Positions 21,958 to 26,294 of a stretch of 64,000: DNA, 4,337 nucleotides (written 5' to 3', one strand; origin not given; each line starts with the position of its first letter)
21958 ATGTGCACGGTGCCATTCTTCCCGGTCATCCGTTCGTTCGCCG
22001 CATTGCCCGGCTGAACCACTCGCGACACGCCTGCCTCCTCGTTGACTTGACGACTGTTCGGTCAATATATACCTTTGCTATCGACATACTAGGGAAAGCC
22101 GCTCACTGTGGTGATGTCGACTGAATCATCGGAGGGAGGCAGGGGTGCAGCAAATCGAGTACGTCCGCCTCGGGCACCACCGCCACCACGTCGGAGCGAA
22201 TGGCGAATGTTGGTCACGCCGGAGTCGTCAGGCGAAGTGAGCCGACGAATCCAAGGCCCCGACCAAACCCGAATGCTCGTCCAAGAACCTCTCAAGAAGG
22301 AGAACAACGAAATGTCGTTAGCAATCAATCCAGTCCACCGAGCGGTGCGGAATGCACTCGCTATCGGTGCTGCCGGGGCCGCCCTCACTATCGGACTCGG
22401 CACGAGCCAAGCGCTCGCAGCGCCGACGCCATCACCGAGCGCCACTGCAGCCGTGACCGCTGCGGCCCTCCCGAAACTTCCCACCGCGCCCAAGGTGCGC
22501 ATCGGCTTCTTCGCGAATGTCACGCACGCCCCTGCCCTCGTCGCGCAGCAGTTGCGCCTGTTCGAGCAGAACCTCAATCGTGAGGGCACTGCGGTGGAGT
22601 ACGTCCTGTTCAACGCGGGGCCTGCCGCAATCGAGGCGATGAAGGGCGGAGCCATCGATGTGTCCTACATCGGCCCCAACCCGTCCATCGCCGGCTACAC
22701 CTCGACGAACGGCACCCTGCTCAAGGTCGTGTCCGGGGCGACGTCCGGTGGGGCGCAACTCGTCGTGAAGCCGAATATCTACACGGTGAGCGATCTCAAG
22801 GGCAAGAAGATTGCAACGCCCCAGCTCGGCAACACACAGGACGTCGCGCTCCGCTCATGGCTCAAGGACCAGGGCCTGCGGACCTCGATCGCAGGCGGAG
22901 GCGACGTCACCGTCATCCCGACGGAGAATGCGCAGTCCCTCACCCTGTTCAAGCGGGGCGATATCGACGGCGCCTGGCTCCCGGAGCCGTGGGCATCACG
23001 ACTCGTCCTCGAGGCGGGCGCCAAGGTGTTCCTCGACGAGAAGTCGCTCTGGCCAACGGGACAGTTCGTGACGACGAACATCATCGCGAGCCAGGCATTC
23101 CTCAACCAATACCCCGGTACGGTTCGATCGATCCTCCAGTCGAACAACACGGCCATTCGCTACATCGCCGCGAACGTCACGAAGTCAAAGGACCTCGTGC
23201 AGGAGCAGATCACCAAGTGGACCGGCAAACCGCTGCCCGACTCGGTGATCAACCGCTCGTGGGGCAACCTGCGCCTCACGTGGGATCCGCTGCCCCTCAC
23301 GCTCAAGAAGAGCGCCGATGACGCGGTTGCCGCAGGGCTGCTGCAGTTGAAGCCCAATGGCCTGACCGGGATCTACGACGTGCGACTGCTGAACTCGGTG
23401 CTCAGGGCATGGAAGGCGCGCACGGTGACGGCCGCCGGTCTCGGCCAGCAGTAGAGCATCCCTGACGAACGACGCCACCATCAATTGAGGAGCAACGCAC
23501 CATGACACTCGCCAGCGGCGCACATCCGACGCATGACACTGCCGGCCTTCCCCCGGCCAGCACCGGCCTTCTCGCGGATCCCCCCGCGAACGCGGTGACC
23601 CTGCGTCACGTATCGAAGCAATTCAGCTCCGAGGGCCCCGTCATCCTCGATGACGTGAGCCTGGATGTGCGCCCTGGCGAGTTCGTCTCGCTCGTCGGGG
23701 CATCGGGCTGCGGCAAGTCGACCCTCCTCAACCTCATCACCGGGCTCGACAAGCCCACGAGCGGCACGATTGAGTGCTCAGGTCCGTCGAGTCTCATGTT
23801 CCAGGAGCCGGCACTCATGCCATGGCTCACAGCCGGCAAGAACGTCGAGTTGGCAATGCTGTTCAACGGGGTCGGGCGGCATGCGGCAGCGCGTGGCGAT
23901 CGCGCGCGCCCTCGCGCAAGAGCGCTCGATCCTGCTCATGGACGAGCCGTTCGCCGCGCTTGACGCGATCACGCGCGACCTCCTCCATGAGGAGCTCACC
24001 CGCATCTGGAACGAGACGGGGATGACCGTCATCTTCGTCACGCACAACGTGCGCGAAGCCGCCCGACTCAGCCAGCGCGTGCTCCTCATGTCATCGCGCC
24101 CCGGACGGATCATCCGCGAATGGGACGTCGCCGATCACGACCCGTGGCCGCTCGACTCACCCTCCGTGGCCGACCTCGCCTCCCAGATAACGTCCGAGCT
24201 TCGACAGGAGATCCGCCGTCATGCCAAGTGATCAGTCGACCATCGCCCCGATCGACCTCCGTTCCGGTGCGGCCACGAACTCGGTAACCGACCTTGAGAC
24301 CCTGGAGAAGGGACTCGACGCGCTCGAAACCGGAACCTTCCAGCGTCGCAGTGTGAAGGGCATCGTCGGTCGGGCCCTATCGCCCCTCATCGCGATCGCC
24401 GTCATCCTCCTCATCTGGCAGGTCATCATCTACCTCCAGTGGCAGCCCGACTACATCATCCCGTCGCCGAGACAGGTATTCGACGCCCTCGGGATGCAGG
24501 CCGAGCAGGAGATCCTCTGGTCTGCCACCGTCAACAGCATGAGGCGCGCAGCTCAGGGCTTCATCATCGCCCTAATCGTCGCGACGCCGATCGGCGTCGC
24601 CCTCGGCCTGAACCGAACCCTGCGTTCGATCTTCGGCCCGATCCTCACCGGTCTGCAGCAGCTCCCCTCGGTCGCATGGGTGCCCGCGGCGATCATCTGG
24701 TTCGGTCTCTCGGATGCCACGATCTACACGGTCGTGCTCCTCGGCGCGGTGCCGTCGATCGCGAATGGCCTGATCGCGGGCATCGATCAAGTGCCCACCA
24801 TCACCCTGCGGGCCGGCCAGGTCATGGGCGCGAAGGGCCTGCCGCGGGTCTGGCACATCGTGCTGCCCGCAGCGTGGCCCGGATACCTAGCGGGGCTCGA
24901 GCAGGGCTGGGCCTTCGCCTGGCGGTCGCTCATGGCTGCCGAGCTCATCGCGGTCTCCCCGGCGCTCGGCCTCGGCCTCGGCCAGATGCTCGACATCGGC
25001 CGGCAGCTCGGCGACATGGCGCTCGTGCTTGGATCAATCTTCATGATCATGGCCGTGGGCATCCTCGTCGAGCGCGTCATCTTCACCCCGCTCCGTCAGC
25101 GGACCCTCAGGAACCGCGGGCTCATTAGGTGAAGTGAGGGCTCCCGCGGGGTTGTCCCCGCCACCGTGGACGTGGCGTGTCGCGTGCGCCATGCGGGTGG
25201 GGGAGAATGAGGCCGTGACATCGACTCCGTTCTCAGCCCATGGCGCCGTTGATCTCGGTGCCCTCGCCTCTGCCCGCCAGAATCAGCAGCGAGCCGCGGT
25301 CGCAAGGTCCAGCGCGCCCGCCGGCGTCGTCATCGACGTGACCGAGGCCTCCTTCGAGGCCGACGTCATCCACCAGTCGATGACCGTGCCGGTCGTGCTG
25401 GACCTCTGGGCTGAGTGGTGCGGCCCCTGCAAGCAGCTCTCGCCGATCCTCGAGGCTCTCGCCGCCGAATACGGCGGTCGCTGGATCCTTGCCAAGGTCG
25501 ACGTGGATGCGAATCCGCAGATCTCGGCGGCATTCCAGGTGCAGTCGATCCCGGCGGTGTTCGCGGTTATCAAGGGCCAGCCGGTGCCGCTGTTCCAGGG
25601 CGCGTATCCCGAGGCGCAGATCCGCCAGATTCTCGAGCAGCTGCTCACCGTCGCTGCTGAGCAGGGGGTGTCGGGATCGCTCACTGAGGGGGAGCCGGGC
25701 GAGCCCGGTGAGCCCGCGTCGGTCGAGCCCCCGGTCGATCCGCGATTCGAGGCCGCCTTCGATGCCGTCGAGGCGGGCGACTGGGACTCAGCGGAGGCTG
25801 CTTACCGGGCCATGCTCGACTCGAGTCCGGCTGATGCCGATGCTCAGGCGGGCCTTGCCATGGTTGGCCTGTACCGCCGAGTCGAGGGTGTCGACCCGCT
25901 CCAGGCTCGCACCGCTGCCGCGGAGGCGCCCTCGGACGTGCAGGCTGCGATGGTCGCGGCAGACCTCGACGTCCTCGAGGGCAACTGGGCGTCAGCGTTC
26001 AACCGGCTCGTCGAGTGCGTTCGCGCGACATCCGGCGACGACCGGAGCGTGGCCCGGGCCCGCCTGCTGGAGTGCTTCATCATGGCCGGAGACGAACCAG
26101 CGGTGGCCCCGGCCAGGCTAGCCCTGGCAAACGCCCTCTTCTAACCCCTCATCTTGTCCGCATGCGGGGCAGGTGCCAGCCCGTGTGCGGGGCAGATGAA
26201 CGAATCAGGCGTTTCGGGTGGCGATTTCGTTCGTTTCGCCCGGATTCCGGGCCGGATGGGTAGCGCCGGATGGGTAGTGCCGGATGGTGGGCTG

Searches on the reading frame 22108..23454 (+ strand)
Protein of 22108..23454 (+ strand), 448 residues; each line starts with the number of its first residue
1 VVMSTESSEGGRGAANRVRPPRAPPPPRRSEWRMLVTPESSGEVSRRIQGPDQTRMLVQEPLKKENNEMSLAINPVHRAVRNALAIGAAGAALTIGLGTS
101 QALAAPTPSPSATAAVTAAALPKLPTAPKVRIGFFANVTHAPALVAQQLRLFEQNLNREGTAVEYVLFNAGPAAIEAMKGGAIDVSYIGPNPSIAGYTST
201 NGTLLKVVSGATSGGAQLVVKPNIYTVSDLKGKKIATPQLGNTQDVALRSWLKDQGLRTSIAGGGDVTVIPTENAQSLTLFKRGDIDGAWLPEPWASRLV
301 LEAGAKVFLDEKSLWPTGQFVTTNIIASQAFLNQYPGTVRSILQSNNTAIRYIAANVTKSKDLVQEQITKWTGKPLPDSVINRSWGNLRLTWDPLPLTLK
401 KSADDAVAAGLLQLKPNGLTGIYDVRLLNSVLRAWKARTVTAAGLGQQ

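Call 42: search_protein_families(library=pfam, proteins=[window:22108-23454:+], max_evalue=0.001)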
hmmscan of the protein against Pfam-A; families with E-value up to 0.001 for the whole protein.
window:22108-23454:+ (448 aa): 3 families
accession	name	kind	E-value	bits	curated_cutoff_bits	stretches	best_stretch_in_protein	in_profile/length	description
PF13379.11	NMT1_2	-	5.3e-30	105.5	24.7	1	127-356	5-241/252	NMT1-like family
PF09084.16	NMT1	-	2.1e-10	41.3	20.5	1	137-356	1-212/216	NMT1/THI5 like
PF12974.12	Phosphonate-bd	-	3.4e-08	33.6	27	1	153-259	20-133/242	ABC transporter, phosphonate, periplasmic substrate-binding protein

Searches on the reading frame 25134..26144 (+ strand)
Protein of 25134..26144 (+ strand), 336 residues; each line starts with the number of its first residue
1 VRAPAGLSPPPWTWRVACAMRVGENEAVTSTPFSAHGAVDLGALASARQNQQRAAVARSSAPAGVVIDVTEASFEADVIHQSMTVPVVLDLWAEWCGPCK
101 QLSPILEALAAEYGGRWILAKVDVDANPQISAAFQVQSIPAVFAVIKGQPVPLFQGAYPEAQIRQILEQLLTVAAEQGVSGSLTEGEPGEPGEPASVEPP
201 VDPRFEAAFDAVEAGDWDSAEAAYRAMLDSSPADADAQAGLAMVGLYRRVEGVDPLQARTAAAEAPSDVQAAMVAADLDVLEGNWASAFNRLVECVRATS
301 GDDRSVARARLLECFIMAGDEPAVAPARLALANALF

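Call 42: search_protein_families(library=pfam, proteins=[window:25134-26144:+], max_evalue=0.001)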
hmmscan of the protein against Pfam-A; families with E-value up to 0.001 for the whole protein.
window:25134-26144:+ (336 aa): 3 families
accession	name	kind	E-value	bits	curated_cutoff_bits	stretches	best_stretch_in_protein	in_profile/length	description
PF00085.26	Thioredoxin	-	4.5e-22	78.4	23.5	1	66-168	2-102/103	Thioredoxin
PF14561.12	TPR_20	-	9.4e-14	52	25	1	254-336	7-90/90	Tetratricopeptide repeat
PF13728.12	TraF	-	2e-05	25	23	1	95-164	140-220/224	F plasmid transfer operon protein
